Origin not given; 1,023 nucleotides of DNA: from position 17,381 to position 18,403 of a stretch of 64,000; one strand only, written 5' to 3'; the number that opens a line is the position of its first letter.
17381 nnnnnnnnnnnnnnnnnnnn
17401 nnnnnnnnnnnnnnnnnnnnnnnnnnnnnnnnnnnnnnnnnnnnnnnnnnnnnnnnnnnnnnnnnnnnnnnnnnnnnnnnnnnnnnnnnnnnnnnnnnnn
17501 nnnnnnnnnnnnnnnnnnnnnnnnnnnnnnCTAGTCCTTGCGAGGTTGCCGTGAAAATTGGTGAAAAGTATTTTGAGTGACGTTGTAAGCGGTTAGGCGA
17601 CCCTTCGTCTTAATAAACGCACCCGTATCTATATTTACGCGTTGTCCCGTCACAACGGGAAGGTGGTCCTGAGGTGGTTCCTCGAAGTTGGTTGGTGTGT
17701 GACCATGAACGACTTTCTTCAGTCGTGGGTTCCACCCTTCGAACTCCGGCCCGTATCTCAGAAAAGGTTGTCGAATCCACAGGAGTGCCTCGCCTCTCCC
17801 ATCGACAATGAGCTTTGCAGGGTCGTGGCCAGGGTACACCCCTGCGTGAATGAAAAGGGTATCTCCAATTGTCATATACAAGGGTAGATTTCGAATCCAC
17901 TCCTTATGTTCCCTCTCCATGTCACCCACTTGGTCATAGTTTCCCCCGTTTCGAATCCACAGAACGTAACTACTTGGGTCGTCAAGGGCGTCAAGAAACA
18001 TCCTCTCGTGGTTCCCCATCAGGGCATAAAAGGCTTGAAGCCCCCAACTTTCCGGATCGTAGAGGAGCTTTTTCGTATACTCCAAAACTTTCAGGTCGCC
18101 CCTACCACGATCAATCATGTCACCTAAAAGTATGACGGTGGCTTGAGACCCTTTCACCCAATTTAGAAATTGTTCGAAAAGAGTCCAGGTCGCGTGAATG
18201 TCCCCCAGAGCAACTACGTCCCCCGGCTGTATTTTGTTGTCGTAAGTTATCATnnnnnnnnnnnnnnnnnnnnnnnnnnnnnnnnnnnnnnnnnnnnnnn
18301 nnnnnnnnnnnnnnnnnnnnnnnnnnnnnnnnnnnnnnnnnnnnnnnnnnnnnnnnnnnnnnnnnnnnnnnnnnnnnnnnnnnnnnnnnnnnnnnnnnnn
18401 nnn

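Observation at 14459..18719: T4-type polynucleotide kinase-phosphatase split into two separate genes 3.4 kb apart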

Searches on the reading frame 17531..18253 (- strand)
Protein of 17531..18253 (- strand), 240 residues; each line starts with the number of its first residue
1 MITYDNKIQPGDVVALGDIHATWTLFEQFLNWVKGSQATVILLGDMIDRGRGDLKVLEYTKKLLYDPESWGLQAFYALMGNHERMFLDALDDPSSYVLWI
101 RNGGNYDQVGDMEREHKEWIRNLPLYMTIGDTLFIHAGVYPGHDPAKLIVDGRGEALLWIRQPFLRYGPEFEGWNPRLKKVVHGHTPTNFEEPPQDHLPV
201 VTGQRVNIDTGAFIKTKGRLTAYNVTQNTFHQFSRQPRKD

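Call 3: search_protein_families(library=pfam, proteins=[window:17531-18253:-], max_evalue=0.1)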
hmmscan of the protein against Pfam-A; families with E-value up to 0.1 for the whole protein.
window:17531-18253:- (240 aa): 2 families
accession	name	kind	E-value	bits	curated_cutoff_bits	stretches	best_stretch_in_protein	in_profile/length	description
PF00149.33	Metallophos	-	1.3e-12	49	21.5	1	13-189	3-159/191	Calcineurin-like phosphoesterase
PF12850.12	Metallophos_2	-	0.093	13.2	27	0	13-102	3-60/154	Calcineurin-like phosphoesterase superfamily domain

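Call 4: search_protein_families(library=phrogs, proteins=[window:17531-18253:-], max_evalue=0.01)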
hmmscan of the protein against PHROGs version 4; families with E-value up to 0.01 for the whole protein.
window:17531-18253:- (240 aa): 4 families
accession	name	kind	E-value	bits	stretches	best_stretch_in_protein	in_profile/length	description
phrog_246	-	other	7e-41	141.6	1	15-236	180-393/417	NinI-like serine-threonine phosphatase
phrog_20114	-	other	1.4e-06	29.7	1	16-93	8-80/131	phosphoesterase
phrog_8238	-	DNA, RNA and nucleotide metabolism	1.8e-06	27.4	1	13-142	174-307/737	RNA ligase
phrog_9096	-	unknown function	9.7e-06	26.6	1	13-113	15-107/157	-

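Call 7: search_solved_structures(query=window:17531-18253:-, max_evalue=1, show_alignments=3)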
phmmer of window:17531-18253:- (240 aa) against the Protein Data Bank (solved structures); distinct sequences matched with E-value up to 1: 16.
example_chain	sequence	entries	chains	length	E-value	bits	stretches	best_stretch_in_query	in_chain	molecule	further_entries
1g5b_A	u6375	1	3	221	1.3e-05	27.9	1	13-108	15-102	SERINE/THREONINE PROTEIN PHOSPHATASE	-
2zbm_A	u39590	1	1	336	1.4e-05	27.8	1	26-142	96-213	Protein-tyrosine-phosphatase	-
2z72_A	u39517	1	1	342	3.7e-05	26.4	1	26-142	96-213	Protein-tyrosine-phosphatase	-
1v73_A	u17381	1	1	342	5.3e-05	25.9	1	26-142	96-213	psychrophilic phosphatase I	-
2dfj_A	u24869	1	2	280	0.025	17.1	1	15-145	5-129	diadenosinetetraphosphatase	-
9olz_A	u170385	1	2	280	0.025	17.1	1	15-145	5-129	Bis(5'-nucleosyl)-tetraphosphatase [symmetrical]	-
9ojd_A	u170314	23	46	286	0.026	17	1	15-145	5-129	Bis(5'-nucleosyl)-tetraphosphatase [symmetrical] | Bis(5'-nucleosyl)-tetraphosphatase, symmetrical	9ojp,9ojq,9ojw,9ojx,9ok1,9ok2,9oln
5vjv_A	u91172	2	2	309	0.027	17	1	10-87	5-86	Rhizobiales-like phosphatase 2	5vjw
6tz6_A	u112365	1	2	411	0.21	14.1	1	10-86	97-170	Serine/threonine-protein phosphatase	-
8ump_A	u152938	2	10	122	0.22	14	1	49-121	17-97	T33-ml35-redesigned-TPR-domain-fold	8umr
2qjc_A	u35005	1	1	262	0.22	14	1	10-63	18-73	Diadenosine tetraphosphatase, putative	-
9oly_A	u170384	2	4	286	0.34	13.4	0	16-145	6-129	Bis(5'-nucleosyl)-tetraphosphatase [symmetrical]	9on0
1s70_A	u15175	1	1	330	0.36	13.3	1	16-85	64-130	Serine/threonine protein phosphatase PP1-beta (or delta) catalytic subunit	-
8pq7_A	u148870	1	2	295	0.52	12.8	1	15-85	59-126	Serine/threonine-protein phosphatase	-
6tz7_A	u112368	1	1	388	0.68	12.4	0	13-86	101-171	Serine/threonine-protein phosphatase 2B catalytic subunit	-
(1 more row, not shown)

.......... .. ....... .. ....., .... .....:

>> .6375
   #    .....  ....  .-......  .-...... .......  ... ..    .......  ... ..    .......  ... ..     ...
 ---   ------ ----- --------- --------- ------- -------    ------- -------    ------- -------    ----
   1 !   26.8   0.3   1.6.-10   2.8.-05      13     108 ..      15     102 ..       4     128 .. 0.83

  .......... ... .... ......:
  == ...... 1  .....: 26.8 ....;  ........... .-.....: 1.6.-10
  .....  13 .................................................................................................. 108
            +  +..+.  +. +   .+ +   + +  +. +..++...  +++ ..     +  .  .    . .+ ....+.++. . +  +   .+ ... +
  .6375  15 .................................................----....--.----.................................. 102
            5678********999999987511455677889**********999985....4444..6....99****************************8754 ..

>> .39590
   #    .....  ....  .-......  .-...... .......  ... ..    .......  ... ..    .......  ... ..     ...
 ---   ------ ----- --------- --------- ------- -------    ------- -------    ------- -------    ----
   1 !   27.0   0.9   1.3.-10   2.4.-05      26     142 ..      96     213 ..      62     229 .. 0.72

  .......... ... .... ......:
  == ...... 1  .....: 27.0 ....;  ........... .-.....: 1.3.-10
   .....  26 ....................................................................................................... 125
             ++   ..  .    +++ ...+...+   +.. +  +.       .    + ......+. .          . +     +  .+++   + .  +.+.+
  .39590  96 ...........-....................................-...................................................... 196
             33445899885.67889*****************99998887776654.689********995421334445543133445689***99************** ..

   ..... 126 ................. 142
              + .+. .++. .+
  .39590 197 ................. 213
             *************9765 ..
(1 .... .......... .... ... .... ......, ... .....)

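Call 22: search_protein_families(library=ncbifam, proteins=[window:17531-18253:-], max_evalue=0.01)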
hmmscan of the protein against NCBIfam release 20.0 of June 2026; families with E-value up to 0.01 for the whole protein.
window:17531-18253:- (240 aa): 5 families
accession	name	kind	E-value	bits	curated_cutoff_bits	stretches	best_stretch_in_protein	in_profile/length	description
NF001204.0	PRK00166.1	equivalog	3.2e-09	36.5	176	1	14-145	4-129/276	symmetrical bis(5'-nucleosyl)-tetraphosphatase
NF007425.0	PRK09968.1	equivalog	6e-09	35.9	332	1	13-115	17-111/218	protein-serine/threonine phosphatase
NF008516.0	PRK11439.1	equivalog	1.4e-08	35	326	1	13-110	19-107/218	protein-serine/threonine phosphatase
TIGR00668.1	apaH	equivalog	0.0012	18.4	222.85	1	16-144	6-128/279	bis(5'-nucleosyl)-tetraphosphatase (symmetrical) ApaH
NF010148.0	PRK13625.1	equivalog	0.0069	15.9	340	0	180-224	187-221/245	bis(5'-nucleosyl)-tetraphosphatase PrpE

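Call 23: list_cluster_members(proteins=[P0012, P0001, window:17531-18253:-])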
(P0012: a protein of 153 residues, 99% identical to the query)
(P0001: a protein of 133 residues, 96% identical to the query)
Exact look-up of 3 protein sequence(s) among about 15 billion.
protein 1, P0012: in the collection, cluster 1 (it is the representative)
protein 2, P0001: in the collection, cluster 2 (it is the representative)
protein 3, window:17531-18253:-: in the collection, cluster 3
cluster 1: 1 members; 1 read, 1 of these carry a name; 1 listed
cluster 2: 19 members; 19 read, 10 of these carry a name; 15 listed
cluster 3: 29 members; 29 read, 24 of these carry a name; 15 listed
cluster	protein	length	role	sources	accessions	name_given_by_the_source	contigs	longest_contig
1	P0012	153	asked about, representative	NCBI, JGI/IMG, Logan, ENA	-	predicted kinase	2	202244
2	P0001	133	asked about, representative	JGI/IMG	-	hypothetical protein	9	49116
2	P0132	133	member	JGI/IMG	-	hypothetical protein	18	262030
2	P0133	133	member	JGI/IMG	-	hypothetical protein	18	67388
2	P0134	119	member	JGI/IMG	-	hypothetical protein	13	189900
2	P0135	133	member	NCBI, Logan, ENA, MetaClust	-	\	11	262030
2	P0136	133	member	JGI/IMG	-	hypothetical protein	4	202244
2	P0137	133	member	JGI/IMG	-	hypothetical protein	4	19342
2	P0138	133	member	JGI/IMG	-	hypothetical protein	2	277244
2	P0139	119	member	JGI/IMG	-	hypothetical protein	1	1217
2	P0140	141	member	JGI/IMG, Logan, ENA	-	hypothetical protein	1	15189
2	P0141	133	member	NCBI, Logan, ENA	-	-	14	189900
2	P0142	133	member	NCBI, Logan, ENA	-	-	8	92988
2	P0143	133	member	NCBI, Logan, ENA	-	-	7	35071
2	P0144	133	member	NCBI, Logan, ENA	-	-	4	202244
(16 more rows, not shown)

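Call 54: search_solved_structures(query=A4, max_evalue=0.01, show_alignments=0)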
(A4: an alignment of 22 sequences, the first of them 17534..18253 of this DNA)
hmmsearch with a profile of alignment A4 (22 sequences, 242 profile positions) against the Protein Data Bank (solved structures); distinct sequences matched with E-value up to 0.01: 110 (the best 60 are shown).
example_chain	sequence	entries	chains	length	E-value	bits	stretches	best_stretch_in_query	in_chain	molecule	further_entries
1g5b_A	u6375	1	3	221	3.9e-30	108.1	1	11-230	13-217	SERINE/THREONINE PROTEIN PHOSPHATASE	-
4j6o_A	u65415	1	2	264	1.2e-19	73.7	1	10-238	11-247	Metallophosphoesterase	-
2z72_A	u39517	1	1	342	4.9e-16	61.9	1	11-162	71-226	Protein-tyrosine-phosphatase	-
2zbm_A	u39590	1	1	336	8.3e-16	61.2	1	11-162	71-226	Protein-tyrosine-phosphatase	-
1v73_A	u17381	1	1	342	1.1e-15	60.7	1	11-162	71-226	psychrophilic phosphatase I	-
9t9n_A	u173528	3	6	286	4.4e-15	58.8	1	10-151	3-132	Bis(5'-nucleosyl)-tetraphosphatase, symmetrical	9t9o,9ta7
2qjc_A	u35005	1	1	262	1.8e-14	56.8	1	11-225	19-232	Diadenosine tetraphosphatase, putative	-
9olz_A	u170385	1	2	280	1.4e-12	50.6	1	12-153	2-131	Bis(5'-nucleosyl)-tetraphosphatase [symmetrical]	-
9ojd_A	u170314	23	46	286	1.5e-12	50.5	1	12-153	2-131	Bis(5'-nucleosyl)-tetraphosphatase [symmetrical] | Bis(5'-nucleosyl)-tetraphosphatase, symmetrical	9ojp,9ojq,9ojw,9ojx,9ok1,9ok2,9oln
2dfj_A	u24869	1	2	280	2.4e-12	49.9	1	12-153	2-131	diadenosinetetraphosphatase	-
5vjv_A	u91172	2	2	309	7.7e-12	48.2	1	9-86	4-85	Rhizobiales-like phosphatase 2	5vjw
9oly_A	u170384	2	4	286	7.6e-11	44.9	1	12-153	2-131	Bis(5'-nucleosyl)-tetraphosphatase [symmetrical]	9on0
6obs_A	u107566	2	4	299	3.6e-10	42.7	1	15-156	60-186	Serine/threonine-protein phosphatase PP1-alpha catalytic subunit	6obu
6tz6_A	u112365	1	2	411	4.4e-10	42.4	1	12-150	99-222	Serine/threonine-protein phosphatase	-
6obr_A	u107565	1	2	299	6e-10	42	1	15-156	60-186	Serine/threonine-protein phosphatase PP1-alpha catalytic subunit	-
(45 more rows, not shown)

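Call 77: search_dna_similar(query=window:17534-18253:-, collection=phages, mode=protein, max_rows=40, max_evalue=0.00001)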
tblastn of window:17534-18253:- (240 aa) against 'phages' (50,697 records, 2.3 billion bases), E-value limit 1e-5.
Records with a match: 575; places in all: 575; records where one place covers at least 80% of the query: 535.
Best place of each record, by identity: <60% 575.
By first word of the organism name: Vibrio 304; Escherichia 67; Listeria 61; Enterococcus 33; Caulobacter 26; Salmonella 16; Klebsiella 13; Sinorhizobium 7; Campylobacter 5; Yersinia 5; and 22 more.
By host as written in the record: - 300; Listeria monocytogenes 49; Escherichia coli 22; Enterococcus faecalis 14; Caulobacter vibrioides CB15 9; Vibrio crassostreae 9; Escherichia coli K-12 MG1655 8; Sinorhizobium meliloti 7; and 93 more.
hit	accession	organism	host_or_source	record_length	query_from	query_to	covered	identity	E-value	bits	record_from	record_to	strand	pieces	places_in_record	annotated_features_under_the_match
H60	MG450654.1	Synechococcus phage S-CBWM1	Synechococcus sp. CBW1002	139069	5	236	97%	41.1%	3e-50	181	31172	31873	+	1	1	putative serine/threonine protein phosphatase | hypothetical protein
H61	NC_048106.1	Synechococcus phage S-CBWM1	Synechococcus sp. CBW1002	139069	5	236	97%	41.1%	3e-50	181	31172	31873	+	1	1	NinI-like serine-threonine phosphatase | hypothetical protein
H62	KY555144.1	Caulobacter phage Ccr5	Caulobacter crescentus NA1000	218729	16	213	83%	34.9%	9e-17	85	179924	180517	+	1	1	serine/threonine protein phosphatase family protein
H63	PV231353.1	Caulobacter phage RBC57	Caulobacter vibrioides CB15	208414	13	213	84%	33.0%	2e-12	72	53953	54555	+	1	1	hypothetical protein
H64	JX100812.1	Caulobacter virus Magneto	Caulobacter crescentus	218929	16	213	83%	33.5%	2e-12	72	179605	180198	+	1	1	putative Ser/Thr protein phosphatase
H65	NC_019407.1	Caulobacter virus Magneto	Caulobacter crescentus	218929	16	213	83%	33.5%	2e-12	72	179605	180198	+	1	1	NinI-like serine-threonine phosphatase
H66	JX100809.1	Caulobacter phage CcrSwift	Caulobacter vibrioides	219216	16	213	83%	33.5%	6e-12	71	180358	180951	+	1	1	putative Ser/Thr protein phosphatase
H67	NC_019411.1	Caulobacter phage CcrSwift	Caulobacter vibrioides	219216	16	213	83%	33.5%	6e-12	71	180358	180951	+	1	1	NinI-like serine-threonine phosphatase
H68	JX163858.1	Caulobacter phage phiCbK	Caulobacter crescentus CB15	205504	16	213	83%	33.0%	4e-12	71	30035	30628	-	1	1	metallophosphoesterase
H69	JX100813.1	Caulobacter phage phiCbK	Caulobacter vibrioides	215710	16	213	83%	33.0%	4e-12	71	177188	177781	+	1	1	putative Ser/Thr protein phosphatase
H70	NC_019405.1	Caulobacter phage phiCbK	Caulobacter vibrioides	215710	16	213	83%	33.0%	4e-12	71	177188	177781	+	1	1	NinI-like serine-threonine phosphatase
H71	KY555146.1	Caulobacter phage Ccr32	Caulobacter crescentus NA1000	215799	16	213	83%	33.0%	4e-12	71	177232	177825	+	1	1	serine/threonine protein phosphatase family protein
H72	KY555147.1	Caulobacter phage Ccr34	Caulobacter crescentus NA1000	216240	16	213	83%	33.0%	4e-12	71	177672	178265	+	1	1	serine/threonine protein phosphatase family protein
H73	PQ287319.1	Caulobacter phage S2L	Caulobacter vibrioides CB15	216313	16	213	83%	33.0%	4e-12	71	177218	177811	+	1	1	hypothetical protein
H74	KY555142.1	Caulobacter phage Ccr10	Caulobacter crescentus NA1000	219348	16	213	83%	33.0%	4e-12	71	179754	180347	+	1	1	serine/threonine protein phosphatase family protein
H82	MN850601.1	Escherichia phage inny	Escherichia coli K-12 MG1655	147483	12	234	93%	28.9%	4e-9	62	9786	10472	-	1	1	putative serine/threonine protein phosphatase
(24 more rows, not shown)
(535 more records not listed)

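Call 78: get_annotated_region(hit=H61, flank=6000)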
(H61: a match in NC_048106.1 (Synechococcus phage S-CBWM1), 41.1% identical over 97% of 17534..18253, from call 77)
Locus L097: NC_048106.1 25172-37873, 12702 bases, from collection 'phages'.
description: Synechococcus phage S-CBWM1, complete genome.
organism: Synechococcus phage S-CBWM1 (NCBI taxid 2053653)
taxonomy: Viruses; Duplodnaviria; Heunggongvirae; Uroviricota; Caudoviricetes; Aokuangvirus; Aokuangvirus SCBWM1
host: Synechococcus sp. CBW1002; source: -; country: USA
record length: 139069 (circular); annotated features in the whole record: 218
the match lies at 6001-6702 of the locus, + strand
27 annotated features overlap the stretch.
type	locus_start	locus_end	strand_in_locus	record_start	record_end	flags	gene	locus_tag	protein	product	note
CDS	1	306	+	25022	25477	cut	-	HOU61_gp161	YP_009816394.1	lipoprotein precursor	-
CDS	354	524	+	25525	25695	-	-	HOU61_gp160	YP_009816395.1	hypothetical protein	hypothetical protein S-CBWM1-gp37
CDS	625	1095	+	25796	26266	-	-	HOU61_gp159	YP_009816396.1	hypothetical protein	hypothetical protein S-CBWM1-gp38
CDS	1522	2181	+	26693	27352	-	-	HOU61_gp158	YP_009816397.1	nicotinamide/nicotinate mononucleotide adenylyltransferase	-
CDS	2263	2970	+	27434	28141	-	-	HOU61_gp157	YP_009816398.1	putative serine/threonine protein phosphatase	-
CDS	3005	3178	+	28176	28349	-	-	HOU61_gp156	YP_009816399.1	hypothetical protein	hypothetical protein S-CBWM1-gp41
CDS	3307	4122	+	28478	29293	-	-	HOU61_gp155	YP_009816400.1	putative alpha/beta hydrolase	-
CDS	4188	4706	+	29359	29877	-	-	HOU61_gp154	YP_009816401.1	hypothetical protein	hypothetical protein S-CBWM1-gp43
CDS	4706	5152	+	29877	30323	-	-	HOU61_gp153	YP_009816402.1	hypothetical protein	hypothetical protein S-CBWM1-gp44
CDS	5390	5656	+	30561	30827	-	-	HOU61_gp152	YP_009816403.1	hypothetical protein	hypothetical protein S-CBWM1-gp45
CDS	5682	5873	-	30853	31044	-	-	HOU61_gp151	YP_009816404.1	hypothetical protein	hypothetical protein S-CBWM1-gp46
CDS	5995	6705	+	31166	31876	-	-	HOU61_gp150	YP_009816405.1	NinI-like serine-threonine phosphatase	-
CDS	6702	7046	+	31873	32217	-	-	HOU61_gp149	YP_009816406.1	hypothetical protein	hypothetical protein S-CBWM1-gp48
CDS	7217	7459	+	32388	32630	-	-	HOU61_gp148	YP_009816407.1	hypothetical protein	hypothetical protein S-CBWM1-gp49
CDS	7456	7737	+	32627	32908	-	-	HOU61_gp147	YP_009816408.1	hypothetical protein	hypothetical protein S-CBWM1-gp50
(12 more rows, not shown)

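Call 82: search_protein_representatives(protein=window:17534-18253:-)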
Query: 240 residues. Proteins with E-value up to 0.001 (for the whole library): 5054; up to 1e-10: 834; up to 1e-30: 11. The best 150 are listed.
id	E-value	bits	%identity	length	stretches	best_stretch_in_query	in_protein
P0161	7.0e-80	284.4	56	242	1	7-235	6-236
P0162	6.2e-64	232.2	51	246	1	1-234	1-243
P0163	1.8e-56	207.7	48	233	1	2-233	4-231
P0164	1.1e-55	205.1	53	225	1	4-235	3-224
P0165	6.3e-50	186.2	45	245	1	4-233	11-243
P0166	2.7e-49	184.2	46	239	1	3-234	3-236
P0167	2.0e-48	181.3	46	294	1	6-234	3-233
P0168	3.0e-48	180.7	43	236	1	5-235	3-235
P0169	5.8e-48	179.8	46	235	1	5-237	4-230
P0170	1.5e-37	145.7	45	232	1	6-233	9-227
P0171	1.4e-34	136.0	43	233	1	8-227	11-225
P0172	4.1e-30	121.3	46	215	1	12-226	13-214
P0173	6.5e-28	114.1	49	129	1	3-125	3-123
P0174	4.8e-25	104.7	44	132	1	5-120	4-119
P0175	1.8e-24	102.8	61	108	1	6-90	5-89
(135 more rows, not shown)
